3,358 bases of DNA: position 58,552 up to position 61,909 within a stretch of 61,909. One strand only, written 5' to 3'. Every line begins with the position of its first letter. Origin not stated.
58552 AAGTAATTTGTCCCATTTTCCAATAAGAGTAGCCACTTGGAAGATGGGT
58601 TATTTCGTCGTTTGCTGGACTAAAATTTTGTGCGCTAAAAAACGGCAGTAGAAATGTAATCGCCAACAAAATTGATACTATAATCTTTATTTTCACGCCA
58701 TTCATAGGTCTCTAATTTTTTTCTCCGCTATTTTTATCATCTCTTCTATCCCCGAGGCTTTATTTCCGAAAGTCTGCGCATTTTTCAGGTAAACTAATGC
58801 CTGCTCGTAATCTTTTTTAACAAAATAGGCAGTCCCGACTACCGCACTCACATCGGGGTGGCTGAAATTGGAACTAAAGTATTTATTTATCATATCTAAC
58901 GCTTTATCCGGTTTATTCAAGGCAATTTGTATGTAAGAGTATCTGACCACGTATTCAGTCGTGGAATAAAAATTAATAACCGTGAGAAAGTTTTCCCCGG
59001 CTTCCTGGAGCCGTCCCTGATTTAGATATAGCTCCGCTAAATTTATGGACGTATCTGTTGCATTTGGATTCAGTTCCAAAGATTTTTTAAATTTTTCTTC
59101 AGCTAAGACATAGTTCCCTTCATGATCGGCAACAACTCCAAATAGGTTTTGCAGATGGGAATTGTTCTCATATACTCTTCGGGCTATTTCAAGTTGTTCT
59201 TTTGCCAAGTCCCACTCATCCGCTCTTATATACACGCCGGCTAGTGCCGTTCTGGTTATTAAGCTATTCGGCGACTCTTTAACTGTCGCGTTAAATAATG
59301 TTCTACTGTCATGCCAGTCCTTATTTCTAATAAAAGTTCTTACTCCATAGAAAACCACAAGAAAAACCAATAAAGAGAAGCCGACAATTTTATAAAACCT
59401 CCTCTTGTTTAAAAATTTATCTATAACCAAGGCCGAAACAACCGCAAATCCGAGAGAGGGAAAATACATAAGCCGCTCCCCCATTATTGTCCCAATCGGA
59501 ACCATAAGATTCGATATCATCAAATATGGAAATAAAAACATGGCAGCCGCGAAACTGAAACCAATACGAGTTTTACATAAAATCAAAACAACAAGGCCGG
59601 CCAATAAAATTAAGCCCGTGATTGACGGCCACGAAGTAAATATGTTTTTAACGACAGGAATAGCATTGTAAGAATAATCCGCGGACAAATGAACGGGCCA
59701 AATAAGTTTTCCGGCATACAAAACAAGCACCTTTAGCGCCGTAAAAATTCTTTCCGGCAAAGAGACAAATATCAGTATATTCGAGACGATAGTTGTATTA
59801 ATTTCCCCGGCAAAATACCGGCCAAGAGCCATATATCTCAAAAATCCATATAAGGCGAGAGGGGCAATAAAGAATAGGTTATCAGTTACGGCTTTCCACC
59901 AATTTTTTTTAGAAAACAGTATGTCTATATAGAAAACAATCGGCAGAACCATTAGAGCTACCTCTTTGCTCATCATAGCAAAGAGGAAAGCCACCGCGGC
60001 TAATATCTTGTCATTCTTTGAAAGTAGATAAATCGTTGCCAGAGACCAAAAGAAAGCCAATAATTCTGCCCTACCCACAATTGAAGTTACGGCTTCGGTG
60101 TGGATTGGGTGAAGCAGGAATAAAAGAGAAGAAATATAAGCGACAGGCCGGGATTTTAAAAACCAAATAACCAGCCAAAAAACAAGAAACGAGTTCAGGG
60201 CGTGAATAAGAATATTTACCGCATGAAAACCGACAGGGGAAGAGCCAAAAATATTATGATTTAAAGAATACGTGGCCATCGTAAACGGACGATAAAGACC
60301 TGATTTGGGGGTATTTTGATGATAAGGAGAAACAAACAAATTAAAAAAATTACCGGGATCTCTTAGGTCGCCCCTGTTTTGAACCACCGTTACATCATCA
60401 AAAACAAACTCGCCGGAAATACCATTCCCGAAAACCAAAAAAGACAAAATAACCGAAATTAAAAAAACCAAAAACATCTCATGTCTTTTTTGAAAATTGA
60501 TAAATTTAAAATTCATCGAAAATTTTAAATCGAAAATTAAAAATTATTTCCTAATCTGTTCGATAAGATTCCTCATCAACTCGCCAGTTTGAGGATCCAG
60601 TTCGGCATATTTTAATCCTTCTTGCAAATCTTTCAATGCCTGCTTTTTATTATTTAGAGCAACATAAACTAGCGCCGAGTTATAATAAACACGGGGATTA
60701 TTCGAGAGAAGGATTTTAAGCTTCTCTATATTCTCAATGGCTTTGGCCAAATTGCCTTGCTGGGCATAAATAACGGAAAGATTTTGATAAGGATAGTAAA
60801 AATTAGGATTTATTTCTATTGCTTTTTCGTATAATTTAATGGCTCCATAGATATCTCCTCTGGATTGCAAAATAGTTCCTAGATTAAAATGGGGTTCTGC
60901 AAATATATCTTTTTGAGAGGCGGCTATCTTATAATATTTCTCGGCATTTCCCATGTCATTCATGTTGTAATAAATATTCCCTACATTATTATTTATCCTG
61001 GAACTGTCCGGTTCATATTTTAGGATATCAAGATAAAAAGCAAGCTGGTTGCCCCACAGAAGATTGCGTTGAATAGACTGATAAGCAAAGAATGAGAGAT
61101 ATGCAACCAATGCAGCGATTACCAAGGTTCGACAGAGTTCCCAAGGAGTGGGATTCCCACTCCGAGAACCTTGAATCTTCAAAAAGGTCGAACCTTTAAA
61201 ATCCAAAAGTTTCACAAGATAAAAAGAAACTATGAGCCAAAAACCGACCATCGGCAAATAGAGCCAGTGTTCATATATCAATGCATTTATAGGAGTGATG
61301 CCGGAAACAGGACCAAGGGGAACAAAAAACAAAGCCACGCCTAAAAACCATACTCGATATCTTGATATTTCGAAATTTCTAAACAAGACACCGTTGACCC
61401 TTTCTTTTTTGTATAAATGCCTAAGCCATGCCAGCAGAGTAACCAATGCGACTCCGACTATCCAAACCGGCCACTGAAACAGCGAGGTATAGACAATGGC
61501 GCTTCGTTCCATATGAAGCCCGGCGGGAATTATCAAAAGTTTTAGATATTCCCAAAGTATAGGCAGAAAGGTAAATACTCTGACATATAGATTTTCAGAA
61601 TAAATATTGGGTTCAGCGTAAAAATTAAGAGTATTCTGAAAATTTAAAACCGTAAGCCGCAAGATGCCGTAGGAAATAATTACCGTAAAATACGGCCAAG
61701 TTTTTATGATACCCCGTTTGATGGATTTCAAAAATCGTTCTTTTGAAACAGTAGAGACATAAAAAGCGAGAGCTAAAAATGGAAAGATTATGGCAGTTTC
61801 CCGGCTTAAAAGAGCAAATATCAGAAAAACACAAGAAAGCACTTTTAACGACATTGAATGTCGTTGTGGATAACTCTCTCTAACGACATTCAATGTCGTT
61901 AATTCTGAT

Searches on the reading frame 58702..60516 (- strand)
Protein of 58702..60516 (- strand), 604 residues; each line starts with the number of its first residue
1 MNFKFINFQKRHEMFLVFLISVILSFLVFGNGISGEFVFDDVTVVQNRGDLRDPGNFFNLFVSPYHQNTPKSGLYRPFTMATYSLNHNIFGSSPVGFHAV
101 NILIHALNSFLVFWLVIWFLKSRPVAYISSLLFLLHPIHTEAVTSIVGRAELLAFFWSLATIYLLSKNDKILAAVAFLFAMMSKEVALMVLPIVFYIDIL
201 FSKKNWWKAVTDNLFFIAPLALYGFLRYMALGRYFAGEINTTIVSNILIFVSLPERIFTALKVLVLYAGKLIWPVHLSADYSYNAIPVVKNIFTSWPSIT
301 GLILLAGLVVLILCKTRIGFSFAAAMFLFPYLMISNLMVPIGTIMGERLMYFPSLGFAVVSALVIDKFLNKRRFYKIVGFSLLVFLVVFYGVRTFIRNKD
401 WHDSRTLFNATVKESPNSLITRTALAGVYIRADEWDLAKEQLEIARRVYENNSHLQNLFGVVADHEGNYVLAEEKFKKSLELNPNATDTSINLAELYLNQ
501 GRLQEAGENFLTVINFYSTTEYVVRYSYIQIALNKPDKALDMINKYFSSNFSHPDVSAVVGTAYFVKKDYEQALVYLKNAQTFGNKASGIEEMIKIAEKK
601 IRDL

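Call 62: search_protein_families(library=pfam, proteins=[window:58702-60516:-], max_evalue=0.00001)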
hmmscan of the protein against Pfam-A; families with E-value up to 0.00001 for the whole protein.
window:58702-60516:- (604 aa): 9 families
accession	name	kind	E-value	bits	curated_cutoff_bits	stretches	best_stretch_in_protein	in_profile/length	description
PF14559.12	TPR_19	-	7.6e-16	58.6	25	1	466-506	4-44/68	Tetratricopeptide repeat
PF07719.23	TPR_2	-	3.7e-11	42.7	27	0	460-485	8-33/34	Tetratricopeptide repeat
PF00515.34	TPR_1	-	2.3e-10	40.3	27.8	0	460-485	8-33/34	Tetratricopeptide repeat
PF13424.12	TPR_12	-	2.3e-08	34.6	30.1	0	421-482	5-74/77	Tetratricopeptide repeat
PF13432.12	TPR_16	-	3.1e-08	34.4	32.7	0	425-486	3-64/65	Tetratricopeptide repeat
PF13431.12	TPR_17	-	2.3e-06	27.9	24.4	0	476-506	2-32/34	Tetratricopeptide repeat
PF13428.12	TPR_14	-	3.8e-06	27.5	23.5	0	423-453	5-35/44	Tetratricopeptide repeat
PF08409.16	TMTC_DUF1736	-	4.6e-06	26.9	27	0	255-293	22-60/75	Protein O-mannosyl-transferase TMTC, DUF1736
PF13181.12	TPR_8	-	5e-06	26.7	25.7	0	491-514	5-28/34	Tetratricopeptide repeat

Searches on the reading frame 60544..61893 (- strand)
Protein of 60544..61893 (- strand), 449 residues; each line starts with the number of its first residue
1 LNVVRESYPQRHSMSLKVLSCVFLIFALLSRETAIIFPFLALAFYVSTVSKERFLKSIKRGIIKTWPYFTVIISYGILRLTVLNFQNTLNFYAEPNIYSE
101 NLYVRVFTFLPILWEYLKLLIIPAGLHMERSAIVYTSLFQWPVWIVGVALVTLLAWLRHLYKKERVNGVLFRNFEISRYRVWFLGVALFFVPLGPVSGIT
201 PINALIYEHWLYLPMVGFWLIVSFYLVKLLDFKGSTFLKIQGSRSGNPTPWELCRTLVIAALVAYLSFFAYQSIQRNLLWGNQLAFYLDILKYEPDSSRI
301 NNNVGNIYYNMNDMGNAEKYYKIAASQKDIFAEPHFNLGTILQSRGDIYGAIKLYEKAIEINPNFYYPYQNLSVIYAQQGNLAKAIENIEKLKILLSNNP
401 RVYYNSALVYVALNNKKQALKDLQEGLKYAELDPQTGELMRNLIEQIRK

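Call 62: search_protein_families(library=pfam, proteins=[window:60544-61893:-], max_evalue=0.00001)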
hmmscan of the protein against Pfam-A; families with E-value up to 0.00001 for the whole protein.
window:60544-61893:- (449 aa): 12 families
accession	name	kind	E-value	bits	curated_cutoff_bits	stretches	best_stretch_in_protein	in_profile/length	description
PF07719.23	TPR_2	-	3.6e-19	67.7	27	1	332-364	1-33/34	Tetratricopeptide repeat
PF00515.34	TPR_1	-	1.7e-18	66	27.8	1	332-365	1-34/34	Tetratricopeptide repeat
PF13181.12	TPR_8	-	7.6e-18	63.5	25.7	0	333-364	2-33/34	Tetratricopeptide repeat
PF13431.12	TPR_17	-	2e-13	49.9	24.4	1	354-387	1-34/34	Tetratricopeptide repeat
PF13424.12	TPR_12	-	2.4e-10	40.9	30.1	0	298-360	3-66/77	Tetratricopeptide repeat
PF13371.12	TPR_9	-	4.8e-09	36.5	35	1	374-437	3-65/73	Tetratricopeptide repeat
PF14559.12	TPR_19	-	1.6e-08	35.2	25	0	345-387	4-46/68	Tetratricopeptide repeat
PF13374.12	TPR_10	-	3.6e-08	33.6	27.5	0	337-361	7-31/42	Tetratricopeptide repeat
PF13414.12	TPR_11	-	9e-08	32.1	26.8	1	341-380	3-42/42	TPR repeat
PF13432.12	TPR_16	-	1.2e-06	29.3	32.7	0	337-389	2-54/65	Tetratricopeptide repeat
PF13428.12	TPR_14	-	2.6e-06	28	23.5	0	337-368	6-37/44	Tetratricopeptide repeat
PF13176.12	TPR_7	-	3.1e-06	27.3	27.9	0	303-324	4-27/36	Tetratricopeptide repeat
